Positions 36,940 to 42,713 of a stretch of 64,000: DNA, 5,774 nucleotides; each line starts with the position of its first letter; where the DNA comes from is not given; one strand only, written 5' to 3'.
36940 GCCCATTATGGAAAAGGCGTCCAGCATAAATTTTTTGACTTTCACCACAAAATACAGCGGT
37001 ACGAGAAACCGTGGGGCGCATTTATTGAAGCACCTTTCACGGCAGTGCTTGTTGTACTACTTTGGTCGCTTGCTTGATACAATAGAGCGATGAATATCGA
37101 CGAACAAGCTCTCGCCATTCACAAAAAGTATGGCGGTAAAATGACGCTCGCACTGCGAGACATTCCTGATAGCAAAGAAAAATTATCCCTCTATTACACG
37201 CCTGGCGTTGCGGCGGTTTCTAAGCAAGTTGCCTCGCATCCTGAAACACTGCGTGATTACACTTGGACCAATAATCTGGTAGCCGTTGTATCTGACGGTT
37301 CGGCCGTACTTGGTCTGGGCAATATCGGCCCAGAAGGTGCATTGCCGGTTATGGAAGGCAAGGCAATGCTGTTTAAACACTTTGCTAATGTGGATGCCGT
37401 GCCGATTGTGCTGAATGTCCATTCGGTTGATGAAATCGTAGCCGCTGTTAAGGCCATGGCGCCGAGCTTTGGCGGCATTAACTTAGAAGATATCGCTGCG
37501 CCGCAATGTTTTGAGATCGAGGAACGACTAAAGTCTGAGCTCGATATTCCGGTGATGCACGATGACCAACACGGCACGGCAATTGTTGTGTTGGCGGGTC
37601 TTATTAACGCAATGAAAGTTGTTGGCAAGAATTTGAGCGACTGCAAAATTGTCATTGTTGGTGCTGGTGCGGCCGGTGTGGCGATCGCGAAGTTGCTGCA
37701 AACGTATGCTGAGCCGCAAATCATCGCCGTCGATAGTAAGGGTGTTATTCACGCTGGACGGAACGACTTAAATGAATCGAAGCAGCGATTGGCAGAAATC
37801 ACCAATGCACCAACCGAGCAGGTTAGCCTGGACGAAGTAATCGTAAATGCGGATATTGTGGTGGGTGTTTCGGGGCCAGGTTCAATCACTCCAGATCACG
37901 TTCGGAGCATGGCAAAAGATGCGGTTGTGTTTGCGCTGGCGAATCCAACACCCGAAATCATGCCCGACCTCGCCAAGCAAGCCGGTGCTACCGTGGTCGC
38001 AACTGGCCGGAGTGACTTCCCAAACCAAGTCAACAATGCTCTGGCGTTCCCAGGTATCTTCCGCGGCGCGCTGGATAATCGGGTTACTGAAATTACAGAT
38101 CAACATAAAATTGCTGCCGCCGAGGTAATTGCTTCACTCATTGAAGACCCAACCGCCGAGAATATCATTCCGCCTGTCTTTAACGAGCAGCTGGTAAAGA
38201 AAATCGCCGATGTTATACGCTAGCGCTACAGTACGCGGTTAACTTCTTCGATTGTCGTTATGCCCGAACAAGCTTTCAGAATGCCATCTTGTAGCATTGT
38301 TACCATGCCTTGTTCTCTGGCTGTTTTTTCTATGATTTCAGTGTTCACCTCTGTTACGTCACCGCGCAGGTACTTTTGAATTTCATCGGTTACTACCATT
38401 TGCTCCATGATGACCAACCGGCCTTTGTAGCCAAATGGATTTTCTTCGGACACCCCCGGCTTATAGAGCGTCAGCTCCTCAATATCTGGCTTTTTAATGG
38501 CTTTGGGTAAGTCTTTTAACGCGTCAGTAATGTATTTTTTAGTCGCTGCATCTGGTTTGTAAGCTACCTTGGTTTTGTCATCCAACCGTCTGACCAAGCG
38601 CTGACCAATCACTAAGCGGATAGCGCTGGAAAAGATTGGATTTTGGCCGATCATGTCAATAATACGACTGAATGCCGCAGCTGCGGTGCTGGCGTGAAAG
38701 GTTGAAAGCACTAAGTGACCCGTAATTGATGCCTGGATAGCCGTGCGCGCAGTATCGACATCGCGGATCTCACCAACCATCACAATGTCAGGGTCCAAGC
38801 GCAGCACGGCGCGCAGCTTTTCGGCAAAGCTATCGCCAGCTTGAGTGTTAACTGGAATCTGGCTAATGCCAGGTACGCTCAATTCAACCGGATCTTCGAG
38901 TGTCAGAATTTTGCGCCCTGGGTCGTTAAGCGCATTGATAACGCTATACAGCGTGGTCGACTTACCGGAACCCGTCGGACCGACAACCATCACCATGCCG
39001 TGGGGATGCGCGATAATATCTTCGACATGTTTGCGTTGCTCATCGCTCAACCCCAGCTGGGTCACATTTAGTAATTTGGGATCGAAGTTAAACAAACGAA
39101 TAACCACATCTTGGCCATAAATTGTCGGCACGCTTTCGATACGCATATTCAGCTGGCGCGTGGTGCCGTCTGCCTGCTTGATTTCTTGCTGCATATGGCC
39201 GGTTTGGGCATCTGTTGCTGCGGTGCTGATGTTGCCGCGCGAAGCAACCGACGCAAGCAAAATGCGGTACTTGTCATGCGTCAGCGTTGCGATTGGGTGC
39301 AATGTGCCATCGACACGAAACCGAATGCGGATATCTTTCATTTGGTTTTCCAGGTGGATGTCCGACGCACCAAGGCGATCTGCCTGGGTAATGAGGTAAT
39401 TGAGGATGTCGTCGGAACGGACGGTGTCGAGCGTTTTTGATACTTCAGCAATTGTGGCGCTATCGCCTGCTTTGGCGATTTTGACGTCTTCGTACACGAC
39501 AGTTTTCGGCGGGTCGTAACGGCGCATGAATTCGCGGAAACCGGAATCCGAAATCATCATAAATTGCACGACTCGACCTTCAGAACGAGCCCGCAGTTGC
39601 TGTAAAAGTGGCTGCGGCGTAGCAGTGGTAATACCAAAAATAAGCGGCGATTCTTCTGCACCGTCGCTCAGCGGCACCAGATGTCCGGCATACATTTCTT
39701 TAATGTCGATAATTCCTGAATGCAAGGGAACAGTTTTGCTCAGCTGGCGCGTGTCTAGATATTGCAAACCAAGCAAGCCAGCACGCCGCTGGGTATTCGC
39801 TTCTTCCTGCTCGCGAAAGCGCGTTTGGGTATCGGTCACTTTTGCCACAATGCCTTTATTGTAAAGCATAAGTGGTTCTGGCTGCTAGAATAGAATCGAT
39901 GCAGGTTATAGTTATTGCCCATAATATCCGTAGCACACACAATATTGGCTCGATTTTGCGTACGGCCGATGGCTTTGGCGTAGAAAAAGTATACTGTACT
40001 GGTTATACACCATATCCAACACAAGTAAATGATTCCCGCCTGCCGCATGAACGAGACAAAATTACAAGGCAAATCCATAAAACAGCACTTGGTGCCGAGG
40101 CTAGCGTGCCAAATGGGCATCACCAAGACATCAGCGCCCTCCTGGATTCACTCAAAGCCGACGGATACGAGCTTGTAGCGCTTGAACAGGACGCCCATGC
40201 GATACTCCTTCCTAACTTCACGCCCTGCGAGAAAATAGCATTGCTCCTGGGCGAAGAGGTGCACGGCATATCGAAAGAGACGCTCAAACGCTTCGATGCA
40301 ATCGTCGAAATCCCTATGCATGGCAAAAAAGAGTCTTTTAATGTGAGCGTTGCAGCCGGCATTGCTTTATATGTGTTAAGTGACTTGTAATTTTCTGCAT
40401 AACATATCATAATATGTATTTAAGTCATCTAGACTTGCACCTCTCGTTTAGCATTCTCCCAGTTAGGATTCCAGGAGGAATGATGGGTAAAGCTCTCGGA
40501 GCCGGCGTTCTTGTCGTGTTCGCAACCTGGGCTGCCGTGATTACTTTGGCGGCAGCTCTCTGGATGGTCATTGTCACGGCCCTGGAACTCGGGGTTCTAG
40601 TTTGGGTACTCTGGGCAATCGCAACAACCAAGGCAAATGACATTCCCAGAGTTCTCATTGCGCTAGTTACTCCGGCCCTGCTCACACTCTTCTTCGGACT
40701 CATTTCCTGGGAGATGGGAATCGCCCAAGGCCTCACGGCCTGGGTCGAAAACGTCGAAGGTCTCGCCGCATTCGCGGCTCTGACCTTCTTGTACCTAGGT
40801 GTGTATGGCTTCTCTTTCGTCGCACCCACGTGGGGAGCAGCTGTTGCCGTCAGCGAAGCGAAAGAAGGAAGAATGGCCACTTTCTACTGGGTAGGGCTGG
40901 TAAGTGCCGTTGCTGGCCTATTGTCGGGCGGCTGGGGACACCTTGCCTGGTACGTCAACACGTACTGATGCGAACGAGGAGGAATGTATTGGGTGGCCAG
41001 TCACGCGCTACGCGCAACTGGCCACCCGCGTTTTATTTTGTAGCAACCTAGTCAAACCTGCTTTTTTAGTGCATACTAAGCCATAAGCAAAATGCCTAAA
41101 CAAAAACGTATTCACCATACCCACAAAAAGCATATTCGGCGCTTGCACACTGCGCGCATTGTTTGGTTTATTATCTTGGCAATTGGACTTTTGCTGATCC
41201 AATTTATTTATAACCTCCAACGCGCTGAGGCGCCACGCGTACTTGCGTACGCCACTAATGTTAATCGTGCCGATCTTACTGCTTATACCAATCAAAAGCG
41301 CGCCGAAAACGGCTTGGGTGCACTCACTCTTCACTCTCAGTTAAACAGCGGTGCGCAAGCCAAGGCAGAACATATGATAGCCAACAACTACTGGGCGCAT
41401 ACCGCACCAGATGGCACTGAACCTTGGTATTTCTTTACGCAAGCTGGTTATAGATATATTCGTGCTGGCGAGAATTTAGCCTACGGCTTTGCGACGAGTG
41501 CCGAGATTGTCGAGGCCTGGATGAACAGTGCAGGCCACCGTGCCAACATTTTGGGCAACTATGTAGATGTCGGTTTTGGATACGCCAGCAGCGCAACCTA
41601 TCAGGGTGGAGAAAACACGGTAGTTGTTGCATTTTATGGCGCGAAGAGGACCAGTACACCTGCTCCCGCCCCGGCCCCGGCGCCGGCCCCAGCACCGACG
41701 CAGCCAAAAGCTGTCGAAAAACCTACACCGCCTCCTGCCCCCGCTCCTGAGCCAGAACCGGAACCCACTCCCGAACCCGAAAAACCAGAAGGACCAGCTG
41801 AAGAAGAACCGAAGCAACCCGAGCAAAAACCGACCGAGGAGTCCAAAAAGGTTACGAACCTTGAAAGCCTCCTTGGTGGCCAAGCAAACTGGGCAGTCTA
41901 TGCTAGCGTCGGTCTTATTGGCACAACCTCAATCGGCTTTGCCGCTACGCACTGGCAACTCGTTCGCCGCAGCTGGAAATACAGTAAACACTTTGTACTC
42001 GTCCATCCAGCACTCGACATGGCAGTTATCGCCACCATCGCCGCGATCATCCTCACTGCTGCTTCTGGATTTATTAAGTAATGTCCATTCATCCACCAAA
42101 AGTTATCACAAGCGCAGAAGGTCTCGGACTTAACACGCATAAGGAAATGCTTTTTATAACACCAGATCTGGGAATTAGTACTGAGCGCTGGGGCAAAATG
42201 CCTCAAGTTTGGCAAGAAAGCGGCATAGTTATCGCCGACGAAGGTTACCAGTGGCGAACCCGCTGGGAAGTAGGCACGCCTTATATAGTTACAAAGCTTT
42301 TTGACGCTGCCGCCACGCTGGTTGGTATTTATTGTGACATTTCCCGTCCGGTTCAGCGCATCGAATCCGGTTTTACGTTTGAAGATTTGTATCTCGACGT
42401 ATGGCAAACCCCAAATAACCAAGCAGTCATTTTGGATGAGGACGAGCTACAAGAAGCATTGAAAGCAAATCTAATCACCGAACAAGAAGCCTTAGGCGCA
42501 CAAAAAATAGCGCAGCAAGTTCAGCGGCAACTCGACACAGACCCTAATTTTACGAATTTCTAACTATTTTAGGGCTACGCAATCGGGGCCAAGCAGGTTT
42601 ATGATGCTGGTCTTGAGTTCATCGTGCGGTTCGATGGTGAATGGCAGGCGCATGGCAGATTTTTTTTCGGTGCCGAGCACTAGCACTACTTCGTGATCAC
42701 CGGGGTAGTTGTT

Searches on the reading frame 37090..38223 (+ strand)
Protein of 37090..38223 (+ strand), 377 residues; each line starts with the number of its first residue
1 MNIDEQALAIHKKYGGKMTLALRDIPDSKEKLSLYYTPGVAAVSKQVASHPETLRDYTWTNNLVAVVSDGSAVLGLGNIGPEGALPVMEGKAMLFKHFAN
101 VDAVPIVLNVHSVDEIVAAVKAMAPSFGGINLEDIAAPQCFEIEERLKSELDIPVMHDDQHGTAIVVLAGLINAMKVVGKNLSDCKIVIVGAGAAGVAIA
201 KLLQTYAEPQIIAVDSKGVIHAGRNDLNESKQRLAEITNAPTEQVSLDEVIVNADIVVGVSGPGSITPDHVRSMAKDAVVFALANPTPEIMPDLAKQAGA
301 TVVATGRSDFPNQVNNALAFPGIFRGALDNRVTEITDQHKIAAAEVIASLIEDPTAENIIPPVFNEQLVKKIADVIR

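Call 10: search_protein_families(library=ncbifam, proteins=[window:37090-38223:+])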
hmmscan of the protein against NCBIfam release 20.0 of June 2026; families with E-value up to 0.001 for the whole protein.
window:37090-38223:+ (377 aa): 4 families
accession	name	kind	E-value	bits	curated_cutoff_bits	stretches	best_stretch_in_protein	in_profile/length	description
NF009501.0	PRK12861.1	subfamily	4.1e-101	339.3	1178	1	27-357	32-362/764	NADP-dependent malic enzyme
NF010052.0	PRK13529.1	subfamily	2.2e-37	128.9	326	1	113-365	228-515/564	oxaloacetate-decarboxylating malate dehydrogenase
NF041582.1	malolactic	exception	1.8e-22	79.7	850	1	113-373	211-503/536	malolactic enzyme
NF007038.0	PRK09496.2-6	equivalog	0.0009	18.1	374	0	186-261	2-73/445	Trk system potassium transporter TrkA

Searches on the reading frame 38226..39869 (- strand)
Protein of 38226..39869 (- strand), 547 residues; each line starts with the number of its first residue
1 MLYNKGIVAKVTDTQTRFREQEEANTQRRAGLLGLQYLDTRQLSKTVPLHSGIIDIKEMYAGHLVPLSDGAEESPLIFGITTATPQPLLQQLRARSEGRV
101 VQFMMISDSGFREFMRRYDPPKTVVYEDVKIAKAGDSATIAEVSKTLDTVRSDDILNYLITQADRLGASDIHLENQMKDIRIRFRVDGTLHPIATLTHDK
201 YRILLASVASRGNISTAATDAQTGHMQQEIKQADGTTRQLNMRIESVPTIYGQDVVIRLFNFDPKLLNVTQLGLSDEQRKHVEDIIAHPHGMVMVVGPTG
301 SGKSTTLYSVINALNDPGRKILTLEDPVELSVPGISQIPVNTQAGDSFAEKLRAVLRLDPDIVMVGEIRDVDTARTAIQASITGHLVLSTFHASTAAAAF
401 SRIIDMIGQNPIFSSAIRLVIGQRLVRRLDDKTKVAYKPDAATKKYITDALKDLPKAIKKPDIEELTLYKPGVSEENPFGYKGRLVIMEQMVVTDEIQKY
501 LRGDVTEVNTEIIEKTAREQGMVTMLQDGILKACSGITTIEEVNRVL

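Call 10: search_protein_families(library=ncbifam, proteins=[window:38226-39869:-])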
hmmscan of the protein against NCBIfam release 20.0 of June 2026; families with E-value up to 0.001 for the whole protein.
window:38226-39869:- (547 aa): 20 families
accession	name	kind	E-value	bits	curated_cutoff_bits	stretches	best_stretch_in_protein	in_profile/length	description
TIGR02533.1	type_II_gspE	equivalog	5.2e-106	355.2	630.25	1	134-546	91-485/486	type II secretion system ATPase GspE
TIGR02538.1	type_IV_pilB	equivalog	2.7e-101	339.9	675.65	1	154-546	183-561/564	type IV-A pilus assembly ATPase PilB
NF007755.0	PRK10436.1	equivalog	1.2e-88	297.9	617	1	150-547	83-459/465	type II secretion system protein GspE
NF053534.1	T4PilAsmATPsTfpB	equivalog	4.4e-82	276.3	850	1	154-546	203-581/584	type IV pilus assembly ATPase TfpB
NF041000.1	ATPase_ComGA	equivalog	9.9e-62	208.3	300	1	159-427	3-266/267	competence type IV pilus ATPase ComGA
TIGR01420.1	pilT_fam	subfamily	2.7e-49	168.3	319.1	1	156-437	2-279/343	PilT/PilU family type 4a pilus ATPase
TIGR02525.1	plasmid_TraJ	equivalog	1.8e-27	96.3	368.3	1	288-434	147-306/372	plasmid transfer ATPase TraJ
TIGR02524.1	dot_icm_DotB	equivalog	4e-24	85.5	463.3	1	159-450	9-308/358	Dot/Icm type IV secretion system ATPase DotB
NF058587.1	archaellum_moto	equivalog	2.8e-19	69.3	550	1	292-404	277-394/527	archaellum flagellar ATPase motor FlaI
TIGR02782.1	TrbB_P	equivalog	1.9e-17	63.5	304.55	1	274-409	121-258/303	P-type conjugative transfer ATPase TrbB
NF053672.1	bindosome_BasE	exception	8e-15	54.5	1000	1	285-410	265-395/512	bindosome assembly system ATPase subunit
NF010469.0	PRK13894.1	subfamily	9.4e-15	54.8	508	1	274-423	134-284/320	conjugal transfer ATPase TrbB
TIGR02788.1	VirB11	equivalog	2.6e-14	53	249.95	1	292-411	146-270/308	P-type DNA transfer ATPase VirB11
NF010407.0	PRK13833.1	subfamily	8.7e-14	51.7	499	1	273-422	128-276/323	conjugal transfer protein TrbB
NF010425.0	PRK13851.1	equivalog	1.7e-11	43.6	461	1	293-408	165-285/344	type IV secretion system protein VirB11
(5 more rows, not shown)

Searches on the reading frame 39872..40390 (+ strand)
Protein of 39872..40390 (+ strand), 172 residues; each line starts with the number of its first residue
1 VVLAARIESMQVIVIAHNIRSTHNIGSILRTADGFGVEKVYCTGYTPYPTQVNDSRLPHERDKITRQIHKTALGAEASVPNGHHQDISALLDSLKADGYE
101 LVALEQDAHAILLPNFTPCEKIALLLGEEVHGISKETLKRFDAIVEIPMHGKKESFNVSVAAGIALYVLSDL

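Call 10: search_protein_families(library=ncbifam, proteins=[window:39872-40390:+])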
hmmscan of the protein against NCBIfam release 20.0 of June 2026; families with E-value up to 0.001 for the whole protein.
window:39872-40390:+ (172 aa): 10 families
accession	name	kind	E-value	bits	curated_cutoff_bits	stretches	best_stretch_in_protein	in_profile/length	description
TIGR00186.1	rRNA_methyl_3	equivalog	4.2e-27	95.2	160.15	1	10-169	92-236/240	23S rRNA (guanosine(2251)-2'-O)-methyltransferase RlmB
NF008295.0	PRK11081.1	equivalog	7.9e-19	68.1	227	1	10-167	18-159/230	tRNA (guanosine(18)-2'-O)-methyltransferase TrmH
NF008386.0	PRK11181.1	equivalog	3.2e-14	52.8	366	1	11-167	95-236/244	23S rRNA (guanosine(2251)-2'-O)-methyltransferase RlmB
NF008117.0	PRK10864.1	equivalog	3.8e-14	52.7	267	1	13-166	198-335/344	tRNA/rRNA methyltransferase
NF000477.1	NshR_TsnR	equivalog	1.8e-10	40.7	425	1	16-167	121-258/266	NshR/TsnR family 23S rRNA methyltransferase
TIGR00050.1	rRNA_methyl_1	subfamily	4.2e-09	36.6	167.15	1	120-169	104-153/233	TrmJ/YjtD family RNA methyltransferase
NF041077.1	tRNAmeth_TrmJ_Sulfolob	equivalog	2.5e-05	24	350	1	113-169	95-151/229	tRNA (cytidine-2'-O-)-methyltransferase TrmJ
NF000035.1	nosihep_NshR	exception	3.3e-05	23.5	500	1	91-168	182-259/274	NshR family nosiheptide/thiostrepton resistance 23S rRNA methyltransferase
NF007752.0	PRK10433.1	equivalog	5.2e-05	22.8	212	1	110-172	96-158/228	tRNA/rRNA methyltransferase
TIGR00185.1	tRNA_yibK_trmL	equivalog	7.4e-05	22.7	190.6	1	70-167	46-142/154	tRNA (uridine(34)/cytosine(34)/5-carboxymethylaminomethyluridine(34)-2'-O)-methyltransferase TrmL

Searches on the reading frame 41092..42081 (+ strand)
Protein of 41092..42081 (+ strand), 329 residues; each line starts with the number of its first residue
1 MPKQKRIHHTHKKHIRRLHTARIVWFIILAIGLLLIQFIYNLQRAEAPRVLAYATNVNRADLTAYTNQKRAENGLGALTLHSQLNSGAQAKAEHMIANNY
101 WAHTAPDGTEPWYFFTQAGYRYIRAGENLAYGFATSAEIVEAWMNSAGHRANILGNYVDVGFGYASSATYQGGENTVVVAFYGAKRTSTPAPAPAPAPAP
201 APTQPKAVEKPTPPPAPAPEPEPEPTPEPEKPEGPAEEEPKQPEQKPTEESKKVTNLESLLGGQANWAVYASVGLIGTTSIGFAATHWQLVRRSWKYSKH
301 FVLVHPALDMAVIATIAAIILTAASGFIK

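Call 10: search_protein_families(library=ncbifam, proteins=[window:41092-42081:+])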
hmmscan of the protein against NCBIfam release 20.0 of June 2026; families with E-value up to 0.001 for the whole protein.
window:41092-42081:+ (329 aa): 2 families
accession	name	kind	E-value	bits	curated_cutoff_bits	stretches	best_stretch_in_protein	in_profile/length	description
TIGR02909.1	spore_YkwD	subfamily_domain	6.4e-27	94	171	1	62-170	8-117/127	uncharacterized protein, YkwD family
NF052539.1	DivAsocLipDalA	equivalog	3.2e-13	49.9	200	1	62-164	51-154/169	divisome-associated lipoprotein DalA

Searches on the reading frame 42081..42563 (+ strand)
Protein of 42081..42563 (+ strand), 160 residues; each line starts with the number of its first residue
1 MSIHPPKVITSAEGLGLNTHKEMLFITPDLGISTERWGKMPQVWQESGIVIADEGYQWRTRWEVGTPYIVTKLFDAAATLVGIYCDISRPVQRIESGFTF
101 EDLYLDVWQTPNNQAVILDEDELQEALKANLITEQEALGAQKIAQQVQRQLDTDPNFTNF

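Call 10: search_protein_families(library=ncbifam, proteins=[window:42081-42563:+])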
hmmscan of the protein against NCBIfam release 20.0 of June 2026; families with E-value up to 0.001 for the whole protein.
window:42081-42563:+ (160 aa): 3 families
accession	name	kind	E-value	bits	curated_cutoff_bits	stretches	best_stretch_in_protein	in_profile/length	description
NF049998.1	FomD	equivalog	4e-07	29.9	320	1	65-146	88-169/207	cytidylyl-2-hydroxypropylphosphonate hydrolase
NF049996.1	NtdP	equivalog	0.00096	19.1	280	0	49-128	43-126/168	nucleoside tri-diphosphate phosphatase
NF010183.0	PRK13662.1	equivalog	0.001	18.9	213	0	49-129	46-130/177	hypothetical protein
